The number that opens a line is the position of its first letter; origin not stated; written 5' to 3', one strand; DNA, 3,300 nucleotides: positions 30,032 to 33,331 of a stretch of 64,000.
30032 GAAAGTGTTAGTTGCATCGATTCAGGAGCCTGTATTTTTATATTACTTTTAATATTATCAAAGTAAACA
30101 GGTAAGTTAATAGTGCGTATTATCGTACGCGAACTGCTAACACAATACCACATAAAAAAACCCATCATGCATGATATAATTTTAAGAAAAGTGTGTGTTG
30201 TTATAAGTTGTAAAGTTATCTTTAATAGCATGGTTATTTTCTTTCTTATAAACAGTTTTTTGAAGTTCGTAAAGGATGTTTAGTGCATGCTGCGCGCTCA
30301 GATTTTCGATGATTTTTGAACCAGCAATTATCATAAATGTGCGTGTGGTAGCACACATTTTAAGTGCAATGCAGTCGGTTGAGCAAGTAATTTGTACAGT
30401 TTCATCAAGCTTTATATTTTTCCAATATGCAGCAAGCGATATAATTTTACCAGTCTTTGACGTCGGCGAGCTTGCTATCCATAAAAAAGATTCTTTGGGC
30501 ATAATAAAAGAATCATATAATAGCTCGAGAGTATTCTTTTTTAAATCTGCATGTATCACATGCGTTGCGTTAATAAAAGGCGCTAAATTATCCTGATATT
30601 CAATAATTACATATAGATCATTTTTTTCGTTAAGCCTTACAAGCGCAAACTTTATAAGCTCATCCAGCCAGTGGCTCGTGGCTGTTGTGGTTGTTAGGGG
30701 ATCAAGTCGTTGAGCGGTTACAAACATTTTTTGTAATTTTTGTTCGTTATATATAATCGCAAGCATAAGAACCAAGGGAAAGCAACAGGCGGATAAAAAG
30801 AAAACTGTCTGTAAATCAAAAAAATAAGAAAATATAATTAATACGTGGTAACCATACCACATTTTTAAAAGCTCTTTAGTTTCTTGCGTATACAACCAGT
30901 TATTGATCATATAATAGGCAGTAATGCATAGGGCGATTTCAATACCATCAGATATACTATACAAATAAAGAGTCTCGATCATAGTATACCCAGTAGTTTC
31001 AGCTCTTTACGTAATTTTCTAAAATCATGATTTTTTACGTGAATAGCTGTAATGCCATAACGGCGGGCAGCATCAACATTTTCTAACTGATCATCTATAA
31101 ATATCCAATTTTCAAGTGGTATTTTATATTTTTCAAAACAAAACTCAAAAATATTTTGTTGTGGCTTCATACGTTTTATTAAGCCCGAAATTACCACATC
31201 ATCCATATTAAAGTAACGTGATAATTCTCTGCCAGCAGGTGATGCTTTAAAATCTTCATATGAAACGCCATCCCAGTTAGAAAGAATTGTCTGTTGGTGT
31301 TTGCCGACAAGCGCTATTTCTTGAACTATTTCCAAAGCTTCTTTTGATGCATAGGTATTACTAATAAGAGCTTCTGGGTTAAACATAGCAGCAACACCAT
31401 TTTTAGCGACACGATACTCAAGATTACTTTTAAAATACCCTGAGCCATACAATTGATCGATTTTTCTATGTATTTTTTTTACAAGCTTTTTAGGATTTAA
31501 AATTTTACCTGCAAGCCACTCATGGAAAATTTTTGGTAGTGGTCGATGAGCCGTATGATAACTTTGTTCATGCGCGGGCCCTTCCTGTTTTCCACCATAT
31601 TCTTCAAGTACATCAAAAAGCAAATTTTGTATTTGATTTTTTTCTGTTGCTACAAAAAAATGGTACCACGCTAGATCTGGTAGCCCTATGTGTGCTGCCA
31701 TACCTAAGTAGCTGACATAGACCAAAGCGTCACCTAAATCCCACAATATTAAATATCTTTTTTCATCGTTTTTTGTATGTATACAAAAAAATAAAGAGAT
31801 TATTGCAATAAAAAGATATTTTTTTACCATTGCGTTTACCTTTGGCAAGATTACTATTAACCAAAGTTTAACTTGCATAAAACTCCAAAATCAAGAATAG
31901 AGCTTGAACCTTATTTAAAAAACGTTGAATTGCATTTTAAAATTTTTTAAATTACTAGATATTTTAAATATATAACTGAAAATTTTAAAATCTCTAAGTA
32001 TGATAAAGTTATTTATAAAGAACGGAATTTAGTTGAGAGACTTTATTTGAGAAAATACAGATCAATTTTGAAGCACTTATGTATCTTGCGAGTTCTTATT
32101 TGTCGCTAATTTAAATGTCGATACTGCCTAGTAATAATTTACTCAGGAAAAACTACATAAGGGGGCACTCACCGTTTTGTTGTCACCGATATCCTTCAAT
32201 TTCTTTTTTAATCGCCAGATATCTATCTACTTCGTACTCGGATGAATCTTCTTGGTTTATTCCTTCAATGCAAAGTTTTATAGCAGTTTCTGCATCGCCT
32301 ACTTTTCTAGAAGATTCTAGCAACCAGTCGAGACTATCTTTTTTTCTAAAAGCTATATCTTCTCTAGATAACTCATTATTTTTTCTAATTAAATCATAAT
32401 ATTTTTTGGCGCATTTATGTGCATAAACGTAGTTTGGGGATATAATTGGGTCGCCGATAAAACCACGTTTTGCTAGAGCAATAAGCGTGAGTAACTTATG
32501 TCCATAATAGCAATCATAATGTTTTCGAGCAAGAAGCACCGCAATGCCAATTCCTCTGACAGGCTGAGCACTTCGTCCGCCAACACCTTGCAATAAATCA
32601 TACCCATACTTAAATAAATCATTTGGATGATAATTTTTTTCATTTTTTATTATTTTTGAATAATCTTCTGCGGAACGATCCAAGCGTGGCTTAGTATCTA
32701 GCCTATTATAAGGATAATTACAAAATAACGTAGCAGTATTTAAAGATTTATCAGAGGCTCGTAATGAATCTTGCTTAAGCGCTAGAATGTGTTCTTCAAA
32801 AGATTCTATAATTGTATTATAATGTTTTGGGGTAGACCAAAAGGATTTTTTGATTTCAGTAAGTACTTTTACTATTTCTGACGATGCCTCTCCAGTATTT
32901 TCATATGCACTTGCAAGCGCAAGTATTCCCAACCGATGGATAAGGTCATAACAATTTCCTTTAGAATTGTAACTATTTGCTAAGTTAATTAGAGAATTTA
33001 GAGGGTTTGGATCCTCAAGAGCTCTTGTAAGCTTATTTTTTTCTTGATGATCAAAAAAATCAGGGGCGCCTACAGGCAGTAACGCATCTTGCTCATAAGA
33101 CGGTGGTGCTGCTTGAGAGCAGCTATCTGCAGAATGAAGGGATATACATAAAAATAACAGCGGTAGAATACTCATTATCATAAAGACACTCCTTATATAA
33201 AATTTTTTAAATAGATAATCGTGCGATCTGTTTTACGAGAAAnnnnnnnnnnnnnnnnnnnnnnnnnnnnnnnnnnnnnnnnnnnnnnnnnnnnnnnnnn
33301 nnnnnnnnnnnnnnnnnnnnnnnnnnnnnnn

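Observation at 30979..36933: Same-strand array of four HAD-like and two helical-repeat paralogs, mostly with signal peptides: candidate exported or effector gene family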

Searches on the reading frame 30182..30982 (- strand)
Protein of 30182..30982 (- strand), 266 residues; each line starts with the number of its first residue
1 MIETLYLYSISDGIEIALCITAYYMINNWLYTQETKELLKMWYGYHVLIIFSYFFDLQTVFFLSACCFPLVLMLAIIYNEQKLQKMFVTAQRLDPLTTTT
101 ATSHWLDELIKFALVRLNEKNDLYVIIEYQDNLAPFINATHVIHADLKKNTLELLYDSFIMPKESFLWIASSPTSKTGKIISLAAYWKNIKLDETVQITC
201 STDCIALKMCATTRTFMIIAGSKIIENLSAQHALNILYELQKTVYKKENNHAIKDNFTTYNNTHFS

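Call 3: search_protein_families(library=pfam, proteins=[window:30182-30982:-], max_evalue=0.1)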
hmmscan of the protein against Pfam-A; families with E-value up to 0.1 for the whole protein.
window:30182-30982:- (266 aa): 0 families

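Call 4: search_protein_families(library=ncbifam, proteins=[window:30182-30982:-], max_evalue=0.1)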
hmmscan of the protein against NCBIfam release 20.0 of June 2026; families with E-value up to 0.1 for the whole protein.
window:30182-30982:- (266 aa): 2 families
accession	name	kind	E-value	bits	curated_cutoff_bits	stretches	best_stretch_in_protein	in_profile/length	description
TIGR00159.1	TIGR00159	equivalog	3.2e-05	23.4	188.8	1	10-156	11-161/254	diadenylate cyclase CdaA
NF038327.1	c-di-AMP_CdaM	exception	0.0009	18.8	225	1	63-166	6-106/196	diadenylate cyclase CdaM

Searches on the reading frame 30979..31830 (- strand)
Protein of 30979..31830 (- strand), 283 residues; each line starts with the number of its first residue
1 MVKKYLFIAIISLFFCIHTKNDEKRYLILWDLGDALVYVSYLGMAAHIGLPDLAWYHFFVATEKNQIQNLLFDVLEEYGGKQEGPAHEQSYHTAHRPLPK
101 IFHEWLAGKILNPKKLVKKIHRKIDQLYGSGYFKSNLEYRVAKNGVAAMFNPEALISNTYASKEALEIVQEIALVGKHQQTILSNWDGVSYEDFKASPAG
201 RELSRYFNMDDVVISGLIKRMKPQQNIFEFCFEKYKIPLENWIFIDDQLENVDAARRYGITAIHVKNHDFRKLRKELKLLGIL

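Call 3: search_protein_families(library=pfam, proteins=[window:30979-31830:-], max_evalue=0.1)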
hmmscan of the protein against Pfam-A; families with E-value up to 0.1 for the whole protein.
window:30979-31830:- (283 aa): 4 families
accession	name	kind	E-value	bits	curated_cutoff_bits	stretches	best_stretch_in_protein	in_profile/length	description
PF13419.12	HAD_2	-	6.8e-05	23.5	23.8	1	209-265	122-178/178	Haloacid dehalogenase-like hydrolase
PF00702.32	Hydrolase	-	0.00025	21.9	26.4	1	91-259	23-191/191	haloacid dehalogenase-like hydrolase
PF13242.12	Hydrolase_like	-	0.00037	20.8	22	1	222-269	4-52/75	HAD-hyrolase-like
PF12689.13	Acid_PPase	-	0.02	15.2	27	1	226-267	111-152/169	Acid Phosphatase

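Call 4: search_protein_families(library=ncbifam, proteins=[window:30979-31830:-], max_evalue=0.1)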
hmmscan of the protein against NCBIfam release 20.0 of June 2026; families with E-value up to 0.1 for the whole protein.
window:30979-31830:- (283 aa): 18 families
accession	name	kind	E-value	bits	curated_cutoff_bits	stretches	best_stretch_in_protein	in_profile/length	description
TIGR02247.1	HAD-1A3-hyp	subfamily_domain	7.4e-12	45.4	125.4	1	130-277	64-205/211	epoxide hydrolase N-terminal domain-like phosphatase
TIGR01509.1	HAD-SF-IA-v3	subfamily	2.6e-09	37.4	29.4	1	211-265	101-154/154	HAD-IA family hydrolase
NF006991.0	PRK09456.1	equivalog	1.9e-07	31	295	1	209-268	128-187/199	glucose-1-phosphatase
TIGR02252.1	DREG-2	subfamily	1.4e-06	28.2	155.2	1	168-263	113-202/203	HAD hydrolase, REG-2-like, family IA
TIGR02253.1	CTE7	subfamily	1.2e-05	25.2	169.75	1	203-269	133-198/221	TIGR02253 family HAD-type hydrolase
TIGR02254.1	YjjG_YfnB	equivalog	2.4e-05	23.9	159.9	1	163-268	100-199/223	YjjG family noncanonical pyrimidine nucleotidase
NF008018.0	PRK10748.1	equivalog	5e-05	22.6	225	1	184-269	127-211/238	5-amino-6-(5-phospho-D-ribitylamino)uracil phosphatase YigB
TIGR01428.1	HAD_type_II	equivalog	0.0032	17.5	125.4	1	179-266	109-191/197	haloacid dehalogenase type II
TIGR01993.1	Pyr-5-nucltdase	equivalog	0.0032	17.3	142.9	1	220-263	135-181/183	pyrimidine 5'-nucleotidase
NF008000.0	PRK10725.1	equivalog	0.0083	16.2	215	1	203-266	125-186/188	fructose-1-phosphate/6-phosphogluconate phosphatase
TIGR01662.1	HAD-SF-IIIA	subfamily_domain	0.0085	16.2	44.6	1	163-267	28-140/141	HAD-IIIA family hydrolase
NF006976.0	PRK09449.1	equivalog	0.028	13.9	183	1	202-265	132-195/225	pyrimidine 5'-nucleotidase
NF009695.0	PRK13222.1-2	equivalog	0.029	13.9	225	1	212-264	139-192/226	phosphoglycolate phosphatase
NF006506.0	PRK08942.1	equivalog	0.041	13.4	178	0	222-268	103-150/182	D-glycero-beta-D-manno-heptose 1,7-bisphosphate 7-phosphatase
TIGR01691.1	enolase-ppase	equivalog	0.046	13.2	128.1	1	225-269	159-203/224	acireductone synthase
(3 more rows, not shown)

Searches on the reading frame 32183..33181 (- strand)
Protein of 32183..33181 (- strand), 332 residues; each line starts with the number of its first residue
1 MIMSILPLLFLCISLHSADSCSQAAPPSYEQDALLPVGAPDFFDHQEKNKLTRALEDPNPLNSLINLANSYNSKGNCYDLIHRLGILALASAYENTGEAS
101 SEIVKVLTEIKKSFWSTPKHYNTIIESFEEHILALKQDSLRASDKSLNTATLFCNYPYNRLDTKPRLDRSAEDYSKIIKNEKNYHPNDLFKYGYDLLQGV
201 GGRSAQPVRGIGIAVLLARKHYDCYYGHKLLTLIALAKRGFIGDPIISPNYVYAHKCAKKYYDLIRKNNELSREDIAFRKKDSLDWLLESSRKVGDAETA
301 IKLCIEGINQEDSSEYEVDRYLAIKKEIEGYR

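Call 3: search_protein_families(library=pfam, proteins=[window:32183-33181:-], max_evalue=0.1)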
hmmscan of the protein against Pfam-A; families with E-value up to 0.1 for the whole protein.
window:32183-33181:- (332 aa): 0 families

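Call 4: search_protein_families(library=ncbifam, proteins=[window:32183-33181:-], max_evalue=0.1)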
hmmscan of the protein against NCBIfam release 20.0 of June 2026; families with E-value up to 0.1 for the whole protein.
window:32183-33181:- (332 aa): 0 families

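Call 7: find_homologous_proteins(query=window:32183-33181:-)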
Query window:32183-33181:- (332 aa): 1 proteins with E <= 0.001 among 3923 candidates.
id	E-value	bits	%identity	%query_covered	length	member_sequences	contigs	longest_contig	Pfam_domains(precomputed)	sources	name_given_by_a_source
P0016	1.5e-221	752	100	100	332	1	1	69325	-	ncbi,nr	ncbi:MAG: hypothetical protein K2X90_00735 [Candidatus Babeliaceae bacterium]|nr:hypothetical protei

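Call 19: find_homologous_proteins(query=A2, max_evalue=0.01)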
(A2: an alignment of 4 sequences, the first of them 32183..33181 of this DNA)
Query A2 (4 sequences) (332 aa, profile of the alignment): 2 proteins with E <= 0.01 among 8000 candidates.
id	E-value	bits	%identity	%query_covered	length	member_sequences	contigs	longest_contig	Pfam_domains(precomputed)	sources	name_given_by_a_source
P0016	5.4e-126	438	100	100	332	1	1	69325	-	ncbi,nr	ncbi:MAG: hypothetical protein K2X90_00735 [Candidatus Babeliaceae bacterium]|nr:hypothetical protei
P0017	4.2e-61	225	50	4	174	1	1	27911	PF13424.13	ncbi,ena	-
